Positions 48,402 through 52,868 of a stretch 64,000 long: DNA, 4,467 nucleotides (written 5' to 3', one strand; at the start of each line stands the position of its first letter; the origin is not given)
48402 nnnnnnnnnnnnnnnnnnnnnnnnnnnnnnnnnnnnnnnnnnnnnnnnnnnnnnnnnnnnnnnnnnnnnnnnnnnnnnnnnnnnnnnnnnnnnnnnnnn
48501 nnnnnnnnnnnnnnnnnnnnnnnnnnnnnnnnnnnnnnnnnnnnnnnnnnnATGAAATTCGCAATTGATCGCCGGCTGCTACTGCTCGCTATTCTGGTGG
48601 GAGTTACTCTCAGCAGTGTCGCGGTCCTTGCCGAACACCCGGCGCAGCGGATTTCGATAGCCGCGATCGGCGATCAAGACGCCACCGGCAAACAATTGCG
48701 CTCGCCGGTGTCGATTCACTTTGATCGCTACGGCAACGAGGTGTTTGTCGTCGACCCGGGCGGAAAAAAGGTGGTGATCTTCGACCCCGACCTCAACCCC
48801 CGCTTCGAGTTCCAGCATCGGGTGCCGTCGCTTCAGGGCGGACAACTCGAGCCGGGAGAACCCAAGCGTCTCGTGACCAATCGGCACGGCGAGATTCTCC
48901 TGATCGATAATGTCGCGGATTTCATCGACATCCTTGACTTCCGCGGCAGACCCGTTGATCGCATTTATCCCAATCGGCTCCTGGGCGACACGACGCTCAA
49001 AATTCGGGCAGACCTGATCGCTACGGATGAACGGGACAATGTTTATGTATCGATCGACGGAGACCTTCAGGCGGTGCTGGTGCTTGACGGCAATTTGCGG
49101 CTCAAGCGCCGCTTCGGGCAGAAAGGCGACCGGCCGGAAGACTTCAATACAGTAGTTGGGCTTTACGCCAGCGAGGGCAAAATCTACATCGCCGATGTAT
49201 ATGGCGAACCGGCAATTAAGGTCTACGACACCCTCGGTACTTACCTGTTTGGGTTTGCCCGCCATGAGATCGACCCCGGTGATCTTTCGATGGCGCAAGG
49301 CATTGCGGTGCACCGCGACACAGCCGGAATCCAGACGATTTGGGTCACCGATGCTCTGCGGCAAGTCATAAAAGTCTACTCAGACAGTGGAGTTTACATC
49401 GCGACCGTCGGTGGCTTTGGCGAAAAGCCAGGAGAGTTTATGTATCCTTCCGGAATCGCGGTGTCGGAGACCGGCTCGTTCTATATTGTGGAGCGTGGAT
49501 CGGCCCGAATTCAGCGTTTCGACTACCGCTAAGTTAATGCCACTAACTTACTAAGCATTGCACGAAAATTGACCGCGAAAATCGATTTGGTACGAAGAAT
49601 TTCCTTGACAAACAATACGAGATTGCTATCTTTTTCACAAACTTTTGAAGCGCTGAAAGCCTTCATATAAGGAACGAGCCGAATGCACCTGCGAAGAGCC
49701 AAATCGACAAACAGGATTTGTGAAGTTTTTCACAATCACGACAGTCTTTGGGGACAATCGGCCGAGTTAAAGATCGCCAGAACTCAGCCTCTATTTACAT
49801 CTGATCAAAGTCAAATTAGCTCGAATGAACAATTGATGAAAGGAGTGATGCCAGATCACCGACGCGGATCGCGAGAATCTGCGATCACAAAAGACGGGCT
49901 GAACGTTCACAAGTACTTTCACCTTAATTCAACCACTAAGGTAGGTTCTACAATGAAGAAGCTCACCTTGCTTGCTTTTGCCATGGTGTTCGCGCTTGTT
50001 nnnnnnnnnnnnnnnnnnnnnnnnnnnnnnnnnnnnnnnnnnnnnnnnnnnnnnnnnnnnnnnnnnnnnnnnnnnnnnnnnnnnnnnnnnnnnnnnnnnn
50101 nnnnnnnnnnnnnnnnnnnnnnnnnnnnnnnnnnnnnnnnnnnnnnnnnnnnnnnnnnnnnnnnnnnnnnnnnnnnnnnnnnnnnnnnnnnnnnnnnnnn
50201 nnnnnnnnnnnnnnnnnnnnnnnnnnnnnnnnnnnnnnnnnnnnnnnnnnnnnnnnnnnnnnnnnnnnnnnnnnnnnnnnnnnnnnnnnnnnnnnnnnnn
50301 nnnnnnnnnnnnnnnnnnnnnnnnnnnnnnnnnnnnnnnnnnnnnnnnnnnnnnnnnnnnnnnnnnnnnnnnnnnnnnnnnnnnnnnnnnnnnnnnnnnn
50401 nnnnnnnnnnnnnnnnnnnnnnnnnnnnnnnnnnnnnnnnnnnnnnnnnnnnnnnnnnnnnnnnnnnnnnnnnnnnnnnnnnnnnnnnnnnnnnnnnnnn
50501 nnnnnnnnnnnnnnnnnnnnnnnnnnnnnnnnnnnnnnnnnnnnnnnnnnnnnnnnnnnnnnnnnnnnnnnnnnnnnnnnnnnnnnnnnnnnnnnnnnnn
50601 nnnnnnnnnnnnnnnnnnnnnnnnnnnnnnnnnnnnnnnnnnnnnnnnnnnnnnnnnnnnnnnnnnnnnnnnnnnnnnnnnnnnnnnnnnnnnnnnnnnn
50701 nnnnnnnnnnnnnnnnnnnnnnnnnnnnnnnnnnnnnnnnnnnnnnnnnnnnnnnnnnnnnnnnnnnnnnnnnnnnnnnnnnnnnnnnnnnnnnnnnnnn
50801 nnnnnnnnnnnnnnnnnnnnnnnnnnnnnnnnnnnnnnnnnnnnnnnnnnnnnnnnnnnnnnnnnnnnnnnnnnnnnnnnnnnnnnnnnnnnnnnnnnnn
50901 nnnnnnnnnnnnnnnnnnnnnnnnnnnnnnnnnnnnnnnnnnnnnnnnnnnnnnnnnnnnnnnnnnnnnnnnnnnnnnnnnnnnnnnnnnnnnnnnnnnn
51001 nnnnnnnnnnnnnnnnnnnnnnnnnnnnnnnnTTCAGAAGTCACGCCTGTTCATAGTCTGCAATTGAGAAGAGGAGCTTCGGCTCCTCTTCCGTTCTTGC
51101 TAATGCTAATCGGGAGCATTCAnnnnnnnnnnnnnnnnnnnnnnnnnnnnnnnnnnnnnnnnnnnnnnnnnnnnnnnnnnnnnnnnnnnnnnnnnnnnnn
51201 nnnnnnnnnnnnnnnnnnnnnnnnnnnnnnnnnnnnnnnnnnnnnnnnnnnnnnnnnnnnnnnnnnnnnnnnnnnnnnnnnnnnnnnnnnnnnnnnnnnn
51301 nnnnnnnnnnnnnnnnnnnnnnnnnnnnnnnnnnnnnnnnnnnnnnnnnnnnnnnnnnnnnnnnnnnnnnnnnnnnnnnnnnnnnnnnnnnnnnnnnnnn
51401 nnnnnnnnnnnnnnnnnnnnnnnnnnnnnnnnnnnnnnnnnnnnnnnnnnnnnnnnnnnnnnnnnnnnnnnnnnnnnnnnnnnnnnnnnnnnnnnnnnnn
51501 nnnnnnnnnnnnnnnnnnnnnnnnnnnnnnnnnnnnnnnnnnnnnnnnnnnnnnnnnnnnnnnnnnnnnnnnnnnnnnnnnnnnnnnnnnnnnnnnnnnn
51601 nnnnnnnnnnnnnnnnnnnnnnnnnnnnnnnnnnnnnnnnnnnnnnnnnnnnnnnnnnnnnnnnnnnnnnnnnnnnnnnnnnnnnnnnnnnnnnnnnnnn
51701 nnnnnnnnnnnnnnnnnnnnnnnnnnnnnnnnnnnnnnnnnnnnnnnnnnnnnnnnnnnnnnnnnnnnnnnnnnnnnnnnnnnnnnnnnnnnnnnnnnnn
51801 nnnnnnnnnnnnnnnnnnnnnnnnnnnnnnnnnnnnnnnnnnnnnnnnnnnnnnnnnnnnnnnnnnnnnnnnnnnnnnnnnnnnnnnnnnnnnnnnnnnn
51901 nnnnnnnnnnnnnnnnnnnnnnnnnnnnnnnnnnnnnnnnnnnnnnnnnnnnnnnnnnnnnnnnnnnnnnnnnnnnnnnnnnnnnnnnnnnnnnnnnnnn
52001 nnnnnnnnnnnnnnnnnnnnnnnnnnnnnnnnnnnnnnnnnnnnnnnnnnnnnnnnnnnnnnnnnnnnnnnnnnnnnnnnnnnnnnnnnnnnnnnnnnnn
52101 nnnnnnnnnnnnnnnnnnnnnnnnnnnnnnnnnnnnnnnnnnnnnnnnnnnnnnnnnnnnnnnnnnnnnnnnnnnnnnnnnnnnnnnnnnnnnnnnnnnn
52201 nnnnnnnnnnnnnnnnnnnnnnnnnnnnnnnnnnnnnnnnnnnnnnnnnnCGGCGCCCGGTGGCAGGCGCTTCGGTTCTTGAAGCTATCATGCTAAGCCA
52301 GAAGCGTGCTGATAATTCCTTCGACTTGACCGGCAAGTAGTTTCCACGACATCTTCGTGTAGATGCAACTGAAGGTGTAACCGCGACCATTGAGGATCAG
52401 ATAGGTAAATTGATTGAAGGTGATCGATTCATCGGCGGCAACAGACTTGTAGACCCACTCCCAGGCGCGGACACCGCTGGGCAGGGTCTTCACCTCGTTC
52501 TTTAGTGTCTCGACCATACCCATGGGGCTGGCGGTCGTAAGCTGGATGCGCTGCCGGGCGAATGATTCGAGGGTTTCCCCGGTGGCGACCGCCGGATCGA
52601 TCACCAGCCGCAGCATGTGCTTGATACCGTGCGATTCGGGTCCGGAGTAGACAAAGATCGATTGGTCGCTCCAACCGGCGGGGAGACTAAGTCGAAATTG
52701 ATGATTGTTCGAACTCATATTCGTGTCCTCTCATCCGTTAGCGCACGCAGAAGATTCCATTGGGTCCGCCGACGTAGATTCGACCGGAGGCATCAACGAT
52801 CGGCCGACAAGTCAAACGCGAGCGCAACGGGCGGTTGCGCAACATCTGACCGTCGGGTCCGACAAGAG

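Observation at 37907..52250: Candidate OmcS-type cytochrome nanowire and its assembly locus in a non-Geobacter (FCB/Zixibacteria-like) genome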

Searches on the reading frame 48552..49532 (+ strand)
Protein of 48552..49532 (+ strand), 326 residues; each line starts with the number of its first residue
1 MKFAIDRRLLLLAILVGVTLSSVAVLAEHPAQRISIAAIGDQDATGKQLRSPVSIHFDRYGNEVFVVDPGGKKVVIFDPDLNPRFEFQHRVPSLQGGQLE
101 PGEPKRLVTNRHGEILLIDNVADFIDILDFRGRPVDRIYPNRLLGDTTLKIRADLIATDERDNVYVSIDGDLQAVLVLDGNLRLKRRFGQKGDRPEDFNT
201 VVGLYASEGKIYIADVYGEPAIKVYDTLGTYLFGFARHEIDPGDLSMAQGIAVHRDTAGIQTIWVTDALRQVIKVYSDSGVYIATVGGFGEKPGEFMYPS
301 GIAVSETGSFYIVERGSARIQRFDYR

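Call 4: search_protein_families(library=pfam, proteins=[window:48552-49532:+], max_evalue=0.01)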
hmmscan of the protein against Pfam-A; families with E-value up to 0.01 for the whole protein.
window:48552-49532:+ (326 aa): 2 families
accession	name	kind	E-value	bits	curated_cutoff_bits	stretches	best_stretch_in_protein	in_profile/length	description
PF01436.27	NHL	-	1.4e-08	34.8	20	1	296-323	1-28/28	NHL repeat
PF17170.10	DUF5128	-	3.7e-07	30.1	22.9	1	262-324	55-118/321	6-bladed beta-propeller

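Call 5: search_protein_families(library=ncbifam, proteins=[window:48552-49532:+], max_evalue=0.01)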
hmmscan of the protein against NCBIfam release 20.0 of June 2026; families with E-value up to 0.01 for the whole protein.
window:48552-49532:+ (326 aa): 1 family
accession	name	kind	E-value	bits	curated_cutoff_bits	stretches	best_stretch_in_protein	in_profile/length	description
NF035926.1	scyF_NHL_VPEP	equivalog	2.5e-20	72.9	350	2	262-324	164-227/376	scytonemin biosynthesis PEP-CTERM protein ScyF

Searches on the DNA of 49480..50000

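Call 75: search_rna_families(source=window, start=49480, end=50000, threshold=evalue, max_evalue=1)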
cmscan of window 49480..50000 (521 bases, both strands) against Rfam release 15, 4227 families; matches with E-value up to 1: 1.
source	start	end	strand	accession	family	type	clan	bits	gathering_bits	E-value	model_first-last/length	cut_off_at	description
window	49788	49815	-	RF01103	UPD-PKc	Cis-reg;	-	20.3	40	0.9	1-29/29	no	Pseudoknot of upstream pseudoknot domain (UPD) of the 3'UTR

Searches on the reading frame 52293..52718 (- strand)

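Call 50: search_protein_families(library=pfam, proteins=[window:52293-52718:-], max_evalue=0.001)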
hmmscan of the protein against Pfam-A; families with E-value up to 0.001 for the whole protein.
window:52293-52718:- (141 aa): 1 family
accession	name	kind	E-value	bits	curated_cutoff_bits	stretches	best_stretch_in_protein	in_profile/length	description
PF08786.17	DcrB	-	0.00012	22.6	27.2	1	10-62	4-54/127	DcrB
